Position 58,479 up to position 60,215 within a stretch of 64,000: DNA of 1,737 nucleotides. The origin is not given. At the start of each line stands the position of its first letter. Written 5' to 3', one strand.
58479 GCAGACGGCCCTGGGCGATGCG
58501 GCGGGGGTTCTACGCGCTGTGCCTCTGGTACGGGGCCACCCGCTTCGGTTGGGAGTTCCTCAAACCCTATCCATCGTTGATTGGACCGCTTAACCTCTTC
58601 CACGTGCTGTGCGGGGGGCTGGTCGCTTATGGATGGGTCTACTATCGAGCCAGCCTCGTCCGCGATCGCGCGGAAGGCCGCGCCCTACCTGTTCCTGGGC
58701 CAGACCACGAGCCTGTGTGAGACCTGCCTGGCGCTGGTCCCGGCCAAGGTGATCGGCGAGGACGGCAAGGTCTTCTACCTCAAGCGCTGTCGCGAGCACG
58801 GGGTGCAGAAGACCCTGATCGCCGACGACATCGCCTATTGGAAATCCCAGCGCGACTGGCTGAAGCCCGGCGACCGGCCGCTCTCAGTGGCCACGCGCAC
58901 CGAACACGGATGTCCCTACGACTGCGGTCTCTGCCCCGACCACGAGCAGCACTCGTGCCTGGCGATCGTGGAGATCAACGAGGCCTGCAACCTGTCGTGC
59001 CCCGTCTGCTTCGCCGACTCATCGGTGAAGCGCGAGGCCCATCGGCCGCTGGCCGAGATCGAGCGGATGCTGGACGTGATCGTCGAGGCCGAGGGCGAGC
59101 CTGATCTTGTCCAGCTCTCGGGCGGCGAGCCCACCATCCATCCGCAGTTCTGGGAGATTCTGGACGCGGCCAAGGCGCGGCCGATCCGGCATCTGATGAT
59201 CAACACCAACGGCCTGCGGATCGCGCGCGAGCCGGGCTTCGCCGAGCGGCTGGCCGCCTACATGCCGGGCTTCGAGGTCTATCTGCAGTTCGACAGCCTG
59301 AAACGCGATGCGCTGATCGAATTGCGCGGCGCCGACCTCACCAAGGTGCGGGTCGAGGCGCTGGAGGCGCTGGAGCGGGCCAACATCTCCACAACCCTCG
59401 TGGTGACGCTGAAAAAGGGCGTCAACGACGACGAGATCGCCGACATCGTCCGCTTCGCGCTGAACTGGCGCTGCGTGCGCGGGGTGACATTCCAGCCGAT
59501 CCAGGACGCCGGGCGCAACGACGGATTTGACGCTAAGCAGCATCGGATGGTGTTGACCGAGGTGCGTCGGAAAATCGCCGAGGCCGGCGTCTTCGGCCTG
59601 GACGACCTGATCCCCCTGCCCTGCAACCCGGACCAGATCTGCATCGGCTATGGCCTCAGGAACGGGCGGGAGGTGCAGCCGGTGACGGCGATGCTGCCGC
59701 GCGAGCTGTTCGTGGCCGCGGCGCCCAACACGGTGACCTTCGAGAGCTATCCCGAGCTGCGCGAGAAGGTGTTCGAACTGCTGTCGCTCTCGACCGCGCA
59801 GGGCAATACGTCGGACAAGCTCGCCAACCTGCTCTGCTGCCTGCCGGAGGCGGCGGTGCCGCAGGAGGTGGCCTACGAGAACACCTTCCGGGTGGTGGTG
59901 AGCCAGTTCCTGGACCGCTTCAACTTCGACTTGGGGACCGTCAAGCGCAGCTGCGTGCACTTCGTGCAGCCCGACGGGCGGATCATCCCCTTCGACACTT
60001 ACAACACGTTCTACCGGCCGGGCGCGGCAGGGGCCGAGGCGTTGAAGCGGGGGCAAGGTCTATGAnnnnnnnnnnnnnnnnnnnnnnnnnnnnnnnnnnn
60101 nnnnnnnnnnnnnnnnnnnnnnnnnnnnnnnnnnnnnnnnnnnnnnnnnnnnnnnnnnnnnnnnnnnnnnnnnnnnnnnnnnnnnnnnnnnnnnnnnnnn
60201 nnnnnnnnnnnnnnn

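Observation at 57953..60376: Translationally coupled trio of Lgt-family transferase paralog, tetraether-synthase-like radical SAM enzyme and small membrane protein: candidate undescribed membrane-lipid/lipoprotein modification system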

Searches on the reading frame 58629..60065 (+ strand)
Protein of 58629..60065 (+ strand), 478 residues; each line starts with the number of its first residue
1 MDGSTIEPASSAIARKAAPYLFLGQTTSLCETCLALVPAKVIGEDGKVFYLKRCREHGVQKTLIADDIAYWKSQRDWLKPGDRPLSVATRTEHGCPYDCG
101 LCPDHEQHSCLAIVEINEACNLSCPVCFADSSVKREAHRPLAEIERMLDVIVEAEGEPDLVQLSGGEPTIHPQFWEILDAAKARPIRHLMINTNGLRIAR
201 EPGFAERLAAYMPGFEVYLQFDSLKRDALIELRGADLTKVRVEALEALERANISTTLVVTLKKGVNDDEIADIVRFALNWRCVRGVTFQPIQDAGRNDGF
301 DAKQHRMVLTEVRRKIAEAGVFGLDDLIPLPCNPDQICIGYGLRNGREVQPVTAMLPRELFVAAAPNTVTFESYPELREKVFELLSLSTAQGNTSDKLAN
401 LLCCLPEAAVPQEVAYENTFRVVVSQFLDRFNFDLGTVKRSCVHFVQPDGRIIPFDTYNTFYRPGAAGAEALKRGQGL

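Call 3: search_protein_families(library=pfam, proteins=[window:58629-60065:+], max_evalue=0.1)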
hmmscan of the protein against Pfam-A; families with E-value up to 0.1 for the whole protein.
window:58629-60065:+ (478 aa): 3 families
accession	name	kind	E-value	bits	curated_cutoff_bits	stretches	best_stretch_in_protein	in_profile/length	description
PF04055.27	Radical_SAM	-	2.5e-23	83.5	29.5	1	115-277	2-166/166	Radical SAM superfamily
PF23545.1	Zn_ribbon_HMPTM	-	2.7e-18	65.7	27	1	22-65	1-44/45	HMPTM N-terminal zinc ribbon domain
PF13353.11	Fer4_12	-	0.0011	19.7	22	1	119-195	14-91/137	4Fe-4S single cluster domain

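Call 4: search_protein_families(library=ncbifam, proteins=[window:58629-60065:+], max_evalue=0.1)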
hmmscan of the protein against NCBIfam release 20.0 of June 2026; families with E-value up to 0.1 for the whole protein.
window:58629-60065:+ (478 aa): 52 families (the best 25 are shown)
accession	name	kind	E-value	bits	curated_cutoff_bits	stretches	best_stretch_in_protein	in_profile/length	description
NF045646.2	rSAM_Se_TrsS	equivalog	3.2e-91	306.1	490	1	25-460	2-431/441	radical SAM (seleno)protein TrsS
NF045702.1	rSAM_GDGT_ether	equivalog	8.7e-81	272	450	2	25-319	1-296/486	tetraether lipid synthase Tes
NF045703.1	rSAM_Tes_intein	exception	9.2e-42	142.9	1700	3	158-332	644-816/1040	tetraether lipid synthase Tes, intein-containing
TIGR02666.1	moaA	equivalog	1.1e-16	60.8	284.05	1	116-315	16-219/336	GTP 3',8-cyclase MoaA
TIGR03962.1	mycofact_rSAM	equivalog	2.1e-13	50.2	265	1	110-273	13-169/339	mycofactocin radical SAM maturase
TIGR04317.1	W_rSAM_matur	equivalog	3.5e-13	49.4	380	1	113-253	7-141/349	tungsten cofactor oxidoreductase radical SAM maturase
TIGR04055.1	rSAM_NirJ2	equivalog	2.4e-12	47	500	1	118-288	8-172/326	putative heme d1 biosynthesis radical SAM protein NirJ2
NF001199.0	PRK00164.2-1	equivalog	1e-11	44.6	231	1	114-317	16-214/308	GTP 3',8-cyclase MoaA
NF038283.1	viperin_w_prok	equivalog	3e-11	43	180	1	116-225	8-118/281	viperin family antiviral radical SAM protein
TIGR02668.1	moaA_archaeal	equivalog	5.4e-11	42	325.25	1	114-317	14-211/303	GTP 3',8-cyclase MoaA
TIGR04251.1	SCM_rSAM_ScmF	equivalog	1.2e-10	41.3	400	1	116-299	10-190/353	SynChlorMet cassette radical SAM/SPASM protein ScmF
TIGR04303.1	GeoRSP_rSAM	equivalog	1.7e-09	37.7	400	1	115-281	10-168/325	GeoRSP system radical SAM/SPASM protein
NF050035.1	rSAM_WgK_link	exception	2.9e-09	36.4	650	1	107-273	6-168/367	radical SAM/SPASM peptide maturase WgkB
TIGR04054.1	rSAM_NirJ1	equivalog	6.4e-09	34.9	650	1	110-201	36-125/387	putative heme d1 biosynthesis radical SAM protein NirJ1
TIGR04167.1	rSAM_SeCys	equivalog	7.8e-09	35.2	300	1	114-250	12-145/303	arsenosugar biosynthesis radical SAM (seleno)protein ArsS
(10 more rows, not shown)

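Call 5: search_solved_structures(query=window:58629-60065:+, max_evalue=0.001, show_alignments=1)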
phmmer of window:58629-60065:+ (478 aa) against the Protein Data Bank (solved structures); distinct sequences matched with E-value up to 0.001: 4.
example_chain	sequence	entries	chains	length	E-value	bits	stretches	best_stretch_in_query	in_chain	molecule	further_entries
7tol_A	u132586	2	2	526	1.7e-63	218.3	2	25-332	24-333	glycerol dibiphytanyl glycerol tetraether - macrocyclic archaeol synthase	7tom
6efn_A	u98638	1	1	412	3.3e-06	29.4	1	113-279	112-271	Sporulation killing factor maturation protein SkfB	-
7wzv_A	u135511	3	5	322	7e-05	25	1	117-200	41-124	4Fe-4S cluster-binding domain-containing protein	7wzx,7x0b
8vpo_A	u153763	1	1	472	0.00028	23.1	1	109-282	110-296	Radical SAM core domain-containing protein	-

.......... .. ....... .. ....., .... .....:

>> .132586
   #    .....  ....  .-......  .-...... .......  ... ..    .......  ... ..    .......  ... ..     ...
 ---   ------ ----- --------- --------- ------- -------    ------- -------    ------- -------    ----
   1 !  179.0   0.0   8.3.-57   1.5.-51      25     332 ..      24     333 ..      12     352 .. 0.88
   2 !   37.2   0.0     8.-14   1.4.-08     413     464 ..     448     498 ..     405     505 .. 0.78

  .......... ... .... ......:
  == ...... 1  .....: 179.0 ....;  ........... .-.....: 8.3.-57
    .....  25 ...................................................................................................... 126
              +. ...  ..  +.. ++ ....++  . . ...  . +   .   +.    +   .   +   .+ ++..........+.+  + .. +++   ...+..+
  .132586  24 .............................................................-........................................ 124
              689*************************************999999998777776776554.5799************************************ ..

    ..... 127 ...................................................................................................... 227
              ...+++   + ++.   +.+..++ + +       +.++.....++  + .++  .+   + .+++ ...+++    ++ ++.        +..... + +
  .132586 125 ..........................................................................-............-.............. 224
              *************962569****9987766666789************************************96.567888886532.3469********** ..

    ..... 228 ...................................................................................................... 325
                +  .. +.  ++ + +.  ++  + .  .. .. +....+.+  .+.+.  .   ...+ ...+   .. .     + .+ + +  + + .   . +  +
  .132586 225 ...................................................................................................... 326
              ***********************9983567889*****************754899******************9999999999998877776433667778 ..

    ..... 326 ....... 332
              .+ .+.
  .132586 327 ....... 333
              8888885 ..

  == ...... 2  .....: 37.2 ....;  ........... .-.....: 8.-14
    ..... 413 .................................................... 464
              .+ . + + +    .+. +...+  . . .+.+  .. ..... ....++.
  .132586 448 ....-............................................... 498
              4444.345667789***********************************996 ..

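Call 10: find_homologous_proteins(query=window:58629-60065:+, max_evalue=1e-10)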
Query window:58629-60065:+ (478 aa): 8000 proteins with E <= 1e-10 among 8000 candidates; the best 120 are listed.
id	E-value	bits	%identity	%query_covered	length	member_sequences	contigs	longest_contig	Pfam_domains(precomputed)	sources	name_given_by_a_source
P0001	0.0e+0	1103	100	100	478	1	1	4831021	PF23545.2,PF04055.28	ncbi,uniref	ncbi:radical SAM protein [Phenylobacterium sp.]|uniref:radical SAM protein n=1 Tax=Phenylobacterium 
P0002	0.0e+0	1042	94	100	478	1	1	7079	PF23545.2,PF04055.28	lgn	-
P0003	0.0e+0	1029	92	100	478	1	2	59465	PF23545.2,PF04055.28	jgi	-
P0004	0.0e+0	1028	96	94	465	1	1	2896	PF23545.2,PF04055.28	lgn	-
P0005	0.0e+0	1022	92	100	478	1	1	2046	PF23545.2,PF04055.28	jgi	jgi:uncharacterized radical SAM superfamily Fe-S cluster-containing enzyme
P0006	0.0e+0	1015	91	100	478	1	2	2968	PF23545.2,PF04055.28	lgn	-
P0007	0.0e+0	1015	91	100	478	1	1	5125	PF23545.2,PF04055.28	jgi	jgi:uncharacterized radical SAM superfamily Fe-S cluster-containing enzyme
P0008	0.0e+0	1014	93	97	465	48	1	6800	PF23545.2,PF04055.28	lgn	-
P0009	0.0e+0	1013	93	97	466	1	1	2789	PF23545.2,PF04055.28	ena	-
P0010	0.0e+0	1013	94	97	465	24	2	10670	PF23545.2,PF04055.28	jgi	-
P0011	0.0e+0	1012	95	96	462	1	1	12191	PF23545.2,PF04055.28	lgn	-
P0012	0.0e+0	1011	90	100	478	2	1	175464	PF23545.2,PF04055.28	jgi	jgi:uncharacterized radical SAM superfamily Fe-S cluster-containing enzyme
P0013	0.0e+0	1011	92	97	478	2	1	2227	PF23545.2,PF04055.28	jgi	-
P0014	3.0e-297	1004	90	100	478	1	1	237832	PF23545.2,PF04055.28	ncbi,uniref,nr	ncbi:radical SAM protein [Phenylobacterium kunshanense]|uniref:Radical SAM protein n=1 Tax=Phenyloba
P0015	3.8e-297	1004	93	97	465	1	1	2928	PF23545.2,PF04055.28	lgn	-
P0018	5.4e-296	1000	92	97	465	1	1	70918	PF23545.2,PF04055.28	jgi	-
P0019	5.9e-296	1000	92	97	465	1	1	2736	PF23545.2,PF04055.28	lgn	-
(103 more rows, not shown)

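Call 14: find_encoding_contigs(protein=window:58629-60065:+, flank=10000, max_places=3)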
Protein window:58629-60065:+ (478 aa): no gene with exactly this product is on record in the collection.

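Call 18: find_encoding_contigs(protein=P0012, flank=10000, max_places=2)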
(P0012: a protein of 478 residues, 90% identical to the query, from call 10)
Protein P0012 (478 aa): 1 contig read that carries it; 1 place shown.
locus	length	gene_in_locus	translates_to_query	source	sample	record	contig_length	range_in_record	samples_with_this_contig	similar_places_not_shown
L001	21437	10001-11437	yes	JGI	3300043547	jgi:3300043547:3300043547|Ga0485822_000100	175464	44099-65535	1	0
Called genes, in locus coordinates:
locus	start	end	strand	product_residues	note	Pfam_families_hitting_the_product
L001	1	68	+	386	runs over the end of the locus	PF07690:MFS_1 (weak)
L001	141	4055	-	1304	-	PF17803:Cadherin_4, PF17963:Big_9 (weak), PF17803:Cadherin_4, PF17892:Cadherin_5, PF17963:Big_9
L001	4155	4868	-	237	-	-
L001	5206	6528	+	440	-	PF07690:MFS_1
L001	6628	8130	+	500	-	PF03796:DnaB_C (faint), PF06745:ATPase, PF13191:AAA_16 (faint), PF13481:AAA_25 (weak), PF23442:DUF7125 (faint), PF01695:IstB_IS21 (faint), PF00154:RecA_N (weak), PF06745:ATPase, +9 more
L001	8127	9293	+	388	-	PF13581:HATPase_c_2 (faint), PF07536:HWE_HK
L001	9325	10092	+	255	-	PF01790:LGT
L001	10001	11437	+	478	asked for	PF23545:Zn_ribbon_HMPTM, PF04055:Radical_SAM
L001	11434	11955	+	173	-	-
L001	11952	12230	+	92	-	-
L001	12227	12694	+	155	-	-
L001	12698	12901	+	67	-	-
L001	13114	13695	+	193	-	PF13302:Acetyltransf_3, PF00583:Acetyltransf_1 (faint)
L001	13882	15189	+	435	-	PF00909:Ammonium_transp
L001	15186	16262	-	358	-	PF02812:ELFV_dehydrog_N, PF00208:ELFV_dehydrog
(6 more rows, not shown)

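Call 20: search_protein_representatives(protein=window:58629-60065:+)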
Query: 478 residues. Proteins with E-value up to 0.001 (for the whole library): 7366; up to 1e-10: 2436; up to 1e-30: 680. The best 150 are listed.
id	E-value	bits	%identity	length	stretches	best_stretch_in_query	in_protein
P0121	4.2e-163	560.0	70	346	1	7-338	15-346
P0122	1.8e-160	551.3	52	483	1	15-464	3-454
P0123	4.8e-143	493.9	50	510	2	14-396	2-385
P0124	2.2e-131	455.4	48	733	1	9-468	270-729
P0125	1.0e-127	443.3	61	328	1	151-470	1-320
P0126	1.2e-127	443.1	64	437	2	19-227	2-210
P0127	7.7e-127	440.4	69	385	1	8-296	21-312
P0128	5.5e-117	408.0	49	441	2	15-356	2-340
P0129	7.3e-114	397.6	52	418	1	109-467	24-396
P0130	5.0e-112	391.6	44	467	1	22-460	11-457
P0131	2.0e-106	373.1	57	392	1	11-288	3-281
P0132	1.7e-103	363.4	52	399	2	147-350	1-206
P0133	3.5e-103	362.4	62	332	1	59-318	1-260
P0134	1.4e-102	360.5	66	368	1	74-307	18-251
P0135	3.7e-99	349.1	48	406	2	16-175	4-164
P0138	2.0e-97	343.5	39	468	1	19-461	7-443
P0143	2.5e-91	323.3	39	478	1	10-463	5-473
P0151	1.0e-83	298.2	35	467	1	22-464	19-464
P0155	3.0e-82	293.4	34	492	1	14-464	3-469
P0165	2.4e-77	277.2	37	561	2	24-469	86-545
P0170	1.1e-75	271.7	33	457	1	23-466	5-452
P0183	2.6e-72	260.6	32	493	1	21-463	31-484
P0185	3.8e-72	260.1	40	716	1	13-357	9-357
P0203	5.8e-67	243.0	31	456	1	25-467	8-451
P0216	5.3e-64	233.2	31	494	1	13-463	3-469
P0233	7.0e-61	223.0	38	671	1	22-466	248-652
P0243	7.8e-60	219.5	31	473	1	23-464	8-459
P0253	2.8e-58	214.3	39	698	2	21-319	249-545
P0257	7.1e-58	213.0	34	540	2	9-338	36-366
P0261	2.8e-57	211.1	34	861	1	12-460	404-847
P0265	1.1e-56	209.1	33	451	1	17-464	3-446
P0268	1.7e-56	208.5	38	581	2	21-339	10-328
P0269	1.8e-56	208.4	37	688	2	25-333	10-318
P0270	1.8e-56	208.4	35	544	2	25-318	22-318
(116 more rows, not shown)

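Call 21: search_protein_families(library=pfam, proteins=[P0124, P0233, P0253, P0261, P0185, P0165, P0268, P0269, P0257, P0270], max_evalue=0.001)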
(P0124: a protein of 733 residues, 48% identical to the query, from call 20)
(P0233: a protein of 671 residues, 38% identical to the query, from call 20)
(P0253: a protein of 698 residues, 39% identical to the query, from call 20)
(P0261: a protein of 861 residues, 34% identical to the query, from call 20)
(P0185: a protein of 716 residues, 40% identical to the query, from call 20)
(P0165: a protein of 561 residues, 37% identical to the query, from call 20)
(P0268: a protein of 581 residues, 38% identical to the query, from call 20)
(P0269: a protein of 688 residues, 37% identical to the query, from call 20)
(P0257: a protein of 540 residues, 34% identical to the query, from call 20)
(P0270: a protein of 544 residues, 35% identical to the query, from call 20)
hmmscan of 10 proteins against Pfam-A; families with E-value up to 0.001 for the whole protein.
P0124 (733 aa): 3 families
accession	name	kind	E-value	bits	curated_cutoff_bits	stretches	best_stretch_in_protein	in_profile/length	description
PF01790.23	LGT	-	1.6e-22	80.4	24.9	1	4-236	1-232/240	Prolipoprotein diacylglyceryl transferase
PF04055.27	Radical_SAM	-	2.3e-22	80.4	29.5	1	376-537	2-166/166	Radical SAM superfamily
PF23545.1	Zn_ribbon_HMPTM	-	9.2e-16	57.6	27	1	284-326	2-44/45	HMPTM N-terminal zinc ribbon domain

P0233 (671 aa): 3 families
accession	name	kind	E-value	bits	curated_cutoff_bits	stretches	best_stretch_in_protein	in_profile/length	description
PF01790.23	LGT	-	2.4e-28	99.5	24.9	1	5-219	14-234/240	Prolipoprotein diacylglyceryl transferase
PF23545.1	Zn_ribbon_HMPTM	-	6.6e-15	54.8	27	1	249-290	2-43/45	HMPTM N-terminal zinc ribbon domain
PF04055.27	Radical_SAM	-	4.7e-13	50.1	29.5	1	329-487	2-164/166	Radical SAM superfamily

P0253 (698 aa): 10 families
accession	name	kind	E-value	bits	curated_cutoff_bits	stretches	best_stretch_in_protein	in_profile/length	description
PF04055.27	Radical_SAM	-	6.9e-22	78.8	29.5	1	342-502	2-166/166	Radical SAM superfamily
PF23545.1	Zn_ribbon_HMPTM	-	1.6e-20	72.9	27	1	250-294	1-45/45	HMPTM N-terminal zinc ribbon domain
PF08241.18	Methyltransf_11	-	4.4e-17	62.9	21.2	1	49-141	1-95/95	Methyltransferase domain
PF13649.12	Methyltransf_25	-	2.9e-16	60.4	27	1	48-137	1-97/97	Methyltransferase domain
PF13489.12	Methyltransf_23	-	6.3e-13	49.2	27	1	42-182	20-159/164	Methyltransferase domain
PF13847.12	Methyltransf_31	-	1.5e-11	44.6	27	1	44-153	3-123/145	Methyltransferase domain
PF08242.18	Methyltransf_12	-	2.5e-11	44.6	30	1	49-139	1-98/98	Methyltransferase domain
PF01209.24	Ubie_methyltran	-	4.2e-06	26.7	20.1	1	43-141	46-151/233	ubiE/COQ5 methyltransferase family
PF02353.26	CMAS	-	0.00012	21.9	27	1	34-73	52-91/273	Mycolic acid cyclopropane synthetase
PF07021.18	MetW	-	0.00049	20.2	21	1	38-87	7-56/193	Methionine biosynthesis protein MetW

P0261 (861 aa): 4 families
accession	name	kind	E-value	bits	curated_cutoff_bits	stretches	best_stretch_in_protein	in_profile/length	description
PF12804.13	NTP_transf_3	-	1.2e-38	133.2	27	1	32-190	1-157/160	MobA-like NTP transferase domain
PF04055.27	Radical_SAM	-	2.5e-23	83.5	29.5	1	503-663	1-166/166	Radical SAM superfamily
PF23545.1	Zn_ribbon_HMPTM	-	1.6e-20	72.8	27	1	412-455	2-45/45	HMPTM N-terminal zinc ribbon domain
PF01966.28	HD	-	3e-10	40.8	22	1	245-334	1-114/116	HD domain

P0185 (716 aa): 3 families
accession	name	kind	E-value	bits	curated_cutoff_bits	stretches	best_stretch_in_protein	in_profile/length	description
PF04055.27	Radical_SAM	-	1.1e-18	68.4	29.5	1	113-274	4-165/166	Radical SAM superfamily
PF23545.1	Zn_ribbon_HMPTM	-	2.3e-16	59.5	27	1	18-62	1-45/45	HMPTM N-terminal zinc ribbon domain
PF13353.11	Fer4_12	-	0.00072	20.3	22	0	114-200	13-99/137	4Fe-4S single cluster domain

P0165 (561 aa): 2 families
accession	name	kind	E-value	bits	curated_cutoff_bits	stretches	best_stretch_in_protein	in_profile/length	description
PF23545.1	Zn_ribbon_HMPTM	-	2.2e-20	72.4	27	2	86-127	3-44/45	HMPTM N-terminal zinc ribbon domain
PF04055.27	Radical_SAM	-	8.3e-19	68.8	29.5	1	176-334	1-165/166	Radical SAM superfamily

P0268 (581 aa): 2 families
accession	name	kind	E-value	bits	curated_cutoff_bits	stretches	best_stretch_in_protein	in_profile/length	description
PF04055.27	Radical_SAM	-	7.5e-20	72.2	29.5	1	103-262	2-165/166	Radical SAM superfamily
PF23545.1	Zn_ribbon_HMPTM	-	4.6e-19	68.1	27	1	15-55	5-45/45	HMPTM N-terminal zinc ribbon domain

P0269 (688 aa): 4 families
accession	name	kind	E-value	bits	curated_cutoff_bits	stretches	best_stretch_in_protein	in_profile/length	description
PF18978.5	DUF5714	-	3.4e-54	183.4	26.2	1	517-686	1-173/173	Family of unknown function (DUF5714)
PF04055.27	Radical_SAM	-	7.5e-26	91.7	29.5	1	101-258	2-165/166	Radical SAM superfamily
PF23545.1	Zn_ribbon_HMPTM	-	9.3e-20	70.4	27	1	8-51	2-45/45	HMPTM N-terminal zinc ribbon domain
PF13353.11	Fer4_12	-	0.00042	21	22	0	103-166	12-76/137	4Fe-4S single cluster domain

P0257 (540 aa): 2 families
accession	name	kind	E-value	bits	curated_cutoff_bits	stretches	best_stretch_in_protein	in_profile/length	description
PF04055.27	Radical_SAM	-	5.7e-18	66.1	29.5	1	143-295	1-157/166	Radical SAM superfamily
PF23545.1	Zn_ribbon_HMPTM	-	7.4e-07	29.1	27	1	48-93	3-44/45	HMPTM N-terminal zinc ribbon domain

P0270 (544 aa): 2 families
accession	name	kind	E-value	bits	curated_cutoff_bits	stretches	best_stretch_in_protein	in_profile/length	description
PF04055.27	Radical_SAM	-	3e-24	86.5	29.5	1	114-276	3-166/166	Radical SAM superfamily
PF23545.1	Zn_ribbon_HMPTM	-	6.7e-19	67.6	27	1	20-63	2-45/45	HMPTM N-terminal zinc ribbon domain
